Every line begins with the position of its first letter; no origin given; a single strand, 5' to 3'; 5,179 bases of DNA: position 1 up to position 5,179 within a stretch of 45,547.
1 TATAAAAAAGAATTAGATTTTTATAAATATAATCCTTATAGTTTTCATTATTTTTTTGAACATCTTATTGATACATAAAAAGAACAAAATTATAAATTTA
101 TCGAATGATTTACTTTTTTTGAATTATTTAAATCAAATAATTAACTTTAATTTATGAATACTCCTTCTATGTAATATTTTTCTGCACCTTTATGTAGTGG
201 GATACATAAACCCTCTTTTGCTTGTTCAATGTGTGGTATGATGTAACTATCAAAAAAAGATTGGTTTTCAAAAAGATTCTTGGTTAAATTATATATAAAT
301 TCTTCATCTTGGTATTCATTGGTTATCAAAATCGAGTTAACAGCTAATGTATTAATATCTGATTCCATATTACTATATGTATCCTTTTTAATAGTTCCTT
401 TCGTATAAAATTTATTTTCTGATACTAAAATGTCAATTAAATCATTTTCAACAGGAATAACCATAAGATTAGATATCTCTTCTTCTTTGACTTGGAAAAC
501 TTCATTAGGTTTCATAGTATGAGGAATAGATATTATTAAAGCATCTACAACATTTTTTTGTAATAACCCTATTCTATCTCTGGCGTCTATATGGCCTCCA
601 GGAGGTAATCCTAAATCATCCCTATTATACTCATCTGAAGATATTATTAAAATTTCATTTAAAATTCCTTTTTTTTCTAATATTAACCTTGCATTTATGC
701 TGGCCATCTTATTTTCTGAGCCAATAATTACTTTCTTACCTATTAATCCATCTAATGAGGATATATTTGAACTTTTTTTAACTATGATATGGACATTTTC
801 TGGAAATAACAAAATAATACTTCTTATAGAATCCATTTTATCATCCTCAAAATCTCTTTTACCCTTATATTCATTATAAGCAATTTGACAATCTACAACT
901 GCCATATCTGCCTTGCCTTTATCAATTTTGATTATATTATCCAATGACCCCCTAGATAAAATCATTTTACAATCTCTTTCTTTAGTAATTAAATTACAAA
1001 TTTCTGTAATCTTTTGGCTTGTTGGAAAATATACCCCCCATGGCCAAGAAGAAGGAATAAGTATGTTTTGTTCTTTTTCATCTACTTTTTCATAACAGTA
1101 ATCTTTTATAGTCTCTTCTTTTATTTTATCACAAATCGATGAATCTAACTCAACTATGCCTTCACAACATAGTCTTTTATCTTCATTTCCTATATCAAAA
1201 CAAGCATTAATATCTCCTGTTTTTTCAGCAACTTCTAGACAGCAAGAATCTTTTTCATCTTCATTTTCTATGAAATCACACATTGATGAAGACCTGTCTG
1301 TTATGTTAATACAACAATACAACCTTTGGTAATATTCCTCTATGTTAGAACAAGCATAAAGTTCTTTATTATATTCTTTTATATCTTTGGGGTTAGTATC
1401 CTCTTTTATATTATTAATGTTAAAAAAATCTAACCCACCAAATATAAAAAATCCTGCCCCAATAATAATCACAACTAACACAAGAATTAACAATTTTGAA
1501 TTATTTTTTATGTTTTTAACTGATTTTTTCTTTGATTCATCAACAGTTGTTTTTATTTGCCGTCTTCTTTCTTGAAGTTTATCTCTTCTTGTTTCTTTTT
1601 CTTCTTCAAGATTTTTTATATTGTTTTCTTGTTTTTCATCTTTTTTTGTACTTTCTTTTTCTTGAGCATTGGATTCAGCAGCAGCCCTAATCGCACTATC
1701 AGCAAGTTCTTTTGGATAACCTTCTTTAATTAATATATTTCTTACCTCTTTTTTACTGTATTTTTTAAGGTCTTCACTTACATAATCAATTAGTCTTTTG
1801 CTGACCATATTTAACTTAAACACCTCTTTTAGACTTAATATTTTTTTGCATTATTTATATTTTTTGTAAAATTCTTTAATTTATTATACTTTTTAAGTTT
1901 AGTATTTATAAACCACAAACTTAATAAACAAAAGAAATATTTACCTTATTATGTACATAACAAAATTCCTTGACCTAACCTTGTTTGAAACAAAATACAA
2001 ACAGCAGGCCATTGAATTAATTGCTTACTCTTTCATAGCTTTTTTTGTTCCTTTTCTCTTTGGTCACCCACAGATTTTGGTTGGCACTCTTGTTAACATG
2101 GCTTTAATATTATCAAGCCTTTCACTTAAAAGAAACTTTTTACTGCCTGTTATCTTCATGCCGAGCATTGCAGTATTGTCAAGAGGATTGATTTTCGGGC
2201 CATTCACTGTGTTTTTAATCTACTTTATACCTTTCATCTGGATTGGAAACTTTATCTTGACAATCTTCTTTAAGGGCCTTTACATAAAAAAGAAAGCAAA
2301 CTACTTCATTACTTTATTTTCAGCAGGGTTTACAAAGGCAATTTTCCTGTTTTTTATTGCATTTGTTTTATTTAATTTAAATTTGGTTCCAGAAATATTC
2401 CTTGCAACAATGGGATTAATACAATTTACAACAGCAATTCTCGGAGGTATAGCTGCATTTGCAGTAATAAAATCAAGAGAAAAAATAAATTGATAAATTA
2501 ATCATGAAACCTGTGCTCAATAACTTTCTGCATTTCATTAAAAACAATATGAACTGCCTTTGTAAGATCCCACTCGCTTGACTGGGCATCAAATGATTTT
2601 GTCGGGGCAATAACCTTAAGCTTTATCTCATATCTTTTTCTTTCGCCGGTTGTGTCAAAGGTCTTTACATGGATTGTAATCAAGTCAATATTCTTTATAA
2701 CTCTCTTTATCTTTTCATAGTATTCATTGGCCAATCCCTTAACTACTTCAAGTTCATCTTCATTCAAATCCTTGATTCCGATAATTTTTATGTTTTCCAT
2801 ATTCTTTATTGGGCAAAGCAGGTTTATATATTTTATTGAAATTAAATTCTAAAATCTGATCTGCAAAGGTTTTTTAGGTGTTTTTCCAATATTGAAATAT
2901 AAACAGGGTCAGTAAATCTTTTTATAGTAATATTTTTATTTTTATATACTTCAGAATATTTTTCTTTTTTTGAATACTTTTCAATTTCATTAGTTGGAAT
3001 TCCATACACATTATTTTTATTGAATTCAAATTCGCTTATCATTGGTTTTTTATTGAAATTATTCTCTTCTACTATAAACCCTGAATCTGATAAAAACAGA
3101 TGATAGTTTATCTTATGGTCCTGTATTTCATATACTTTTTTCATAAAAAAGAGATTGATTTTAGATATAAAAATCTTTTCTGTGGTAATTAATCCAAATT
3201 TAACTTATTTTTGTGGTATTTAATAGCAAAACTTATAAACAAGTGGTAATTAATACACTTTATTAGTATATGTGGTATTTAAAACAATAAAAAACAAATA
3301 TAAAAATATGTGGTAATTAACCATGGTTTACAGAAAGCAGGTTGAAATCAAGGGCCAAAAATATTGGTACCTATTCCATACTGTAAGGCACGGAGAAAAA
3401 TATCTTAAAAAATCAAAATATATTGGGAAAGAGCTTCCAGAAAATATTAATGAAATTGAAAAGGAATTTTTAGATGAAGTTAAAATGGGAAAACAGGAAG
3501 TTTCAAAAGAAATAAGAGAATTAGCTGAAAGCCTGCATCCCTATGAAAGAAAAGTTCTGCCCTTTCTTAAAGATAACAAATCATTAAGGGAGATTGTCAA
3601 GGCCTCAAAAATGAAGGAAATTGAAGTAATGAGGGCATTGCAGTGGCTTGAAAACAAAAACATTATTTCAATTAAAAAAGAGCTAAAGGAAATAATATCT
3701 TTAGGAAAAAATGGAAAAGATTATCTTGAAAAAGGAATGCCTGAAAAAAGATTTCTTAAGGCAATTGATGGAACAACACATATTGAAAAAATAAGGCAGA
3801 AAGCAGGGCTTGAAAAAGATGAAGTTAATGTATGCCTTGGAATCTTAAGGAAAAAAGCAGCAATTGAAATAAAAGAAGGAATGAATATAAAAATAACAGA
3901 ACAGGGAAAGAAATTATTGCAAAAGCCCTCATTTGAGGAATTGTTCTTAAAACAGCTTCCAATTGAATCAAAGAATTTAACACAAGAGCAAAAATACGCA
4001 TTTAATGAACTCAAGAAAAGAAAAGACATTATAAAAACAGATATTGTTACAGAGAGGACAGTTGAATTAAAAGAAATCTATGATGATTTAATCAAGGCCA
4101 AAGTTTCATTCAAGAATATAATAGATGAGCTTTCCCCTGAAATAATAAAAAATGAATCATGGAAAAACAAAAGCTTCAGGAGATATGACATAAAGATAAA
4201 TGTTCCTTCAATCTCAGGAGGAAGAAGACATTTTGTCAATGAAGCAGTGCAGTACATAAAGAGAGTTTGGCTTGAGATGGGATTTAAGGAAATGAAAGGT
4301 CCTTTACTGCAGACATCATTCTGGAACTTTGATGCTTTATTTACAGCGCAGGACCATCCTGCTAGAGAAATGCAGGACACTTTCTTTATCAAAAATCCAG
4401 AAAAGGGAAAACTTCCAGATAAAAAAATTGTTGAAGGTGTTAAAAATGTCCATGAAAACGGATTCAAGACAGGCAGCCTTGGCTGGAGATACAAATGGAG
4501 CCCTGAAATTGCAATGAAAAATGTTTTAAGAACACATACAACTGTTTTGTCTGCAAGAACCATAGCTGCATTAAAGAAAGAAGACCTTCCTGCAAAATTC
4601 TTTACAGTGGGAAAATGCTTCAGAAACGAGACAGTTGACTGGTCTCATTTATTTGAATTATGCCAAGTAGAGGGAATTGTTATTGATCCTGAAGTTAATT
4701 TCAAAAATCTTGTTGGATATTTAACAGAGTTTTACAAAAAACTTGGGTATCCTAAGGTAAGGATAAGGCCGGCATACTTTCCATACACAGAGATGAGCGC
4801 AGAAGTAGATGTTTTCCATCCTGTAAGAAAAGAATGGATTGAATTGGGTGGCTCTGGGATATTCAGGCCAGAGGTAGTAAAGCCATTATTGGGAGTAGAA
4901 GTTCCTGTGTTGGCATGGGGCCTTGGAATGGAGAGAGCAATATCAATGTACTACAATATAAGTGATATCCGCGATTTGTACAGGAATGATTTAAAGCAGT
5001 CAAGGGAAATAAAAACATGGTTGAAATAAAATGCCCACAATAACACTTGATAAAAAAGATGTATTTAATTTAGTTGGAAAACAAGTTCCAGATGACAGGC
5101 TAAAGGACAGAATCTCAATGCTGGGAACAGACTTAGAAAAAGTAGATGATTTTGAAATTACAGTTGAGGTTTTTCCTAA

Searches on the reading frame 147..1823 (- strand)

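Call 39: search_protein_families(library=pfam, max_evalue=0.001, proteins=[window:147-1823:-])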
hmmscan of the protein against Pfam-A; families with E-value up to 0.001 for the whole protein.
window:147-1823:- (558 aa): 1 family
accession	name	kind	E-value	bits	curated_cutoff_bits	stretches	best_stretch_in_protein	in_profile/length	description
PF16868.10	NMT1_3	-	1.5e-46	159.7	27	1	263-553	8-287/289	NMT1-like family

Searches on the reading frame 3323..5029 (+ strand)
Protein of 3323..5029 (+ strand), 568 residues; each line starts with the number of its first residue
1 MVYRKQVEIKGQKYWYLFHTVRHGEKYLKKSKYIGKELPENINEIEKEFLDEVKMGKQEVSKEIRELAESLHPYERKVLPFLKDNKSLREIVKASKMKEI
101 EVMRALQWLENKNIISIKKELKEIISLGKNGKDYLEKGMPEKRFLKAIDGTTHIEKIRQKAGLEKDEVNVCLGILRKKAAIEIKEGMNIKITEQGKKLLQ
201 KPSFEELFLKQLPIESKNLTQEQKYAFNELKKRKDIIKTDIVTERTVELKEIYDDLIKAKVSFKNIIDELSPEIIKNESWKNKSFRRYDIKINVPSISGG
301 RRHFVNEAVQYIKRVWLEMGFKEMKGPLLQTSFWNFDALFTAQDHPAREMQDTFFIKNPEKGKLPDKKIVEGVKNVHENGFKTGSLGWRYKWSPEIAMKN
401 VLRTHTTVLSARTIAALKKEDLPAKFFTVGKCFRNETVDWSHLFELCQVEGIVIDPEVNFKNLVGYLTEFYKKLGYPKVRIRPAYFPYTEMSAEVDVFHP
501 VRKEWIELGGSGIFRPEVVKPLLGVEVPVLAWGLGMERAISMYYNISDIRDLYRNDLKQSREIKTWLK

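Call 39: search_protein_families(library=pfam, max_evalue=0.001, proteins=[window:3323-5029:+])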
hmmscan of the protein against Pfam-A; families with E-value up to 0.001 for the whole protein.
window:3323-5029:+ (568 aa): 2 families
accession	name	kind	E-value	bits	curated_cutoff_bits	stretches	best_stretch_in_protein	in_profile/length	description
PF01409.25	tRNA-synt_2d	-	3.7e-81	272.7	19.8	1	288-562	2-245/246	tRNA synthetases class II core domain (F)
PF00587.30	tRNA-synt_2b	-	0.00041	20.9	29.3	0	416-505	29-129/179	tRNA synthetase class II core domain (G, H, P, S and T)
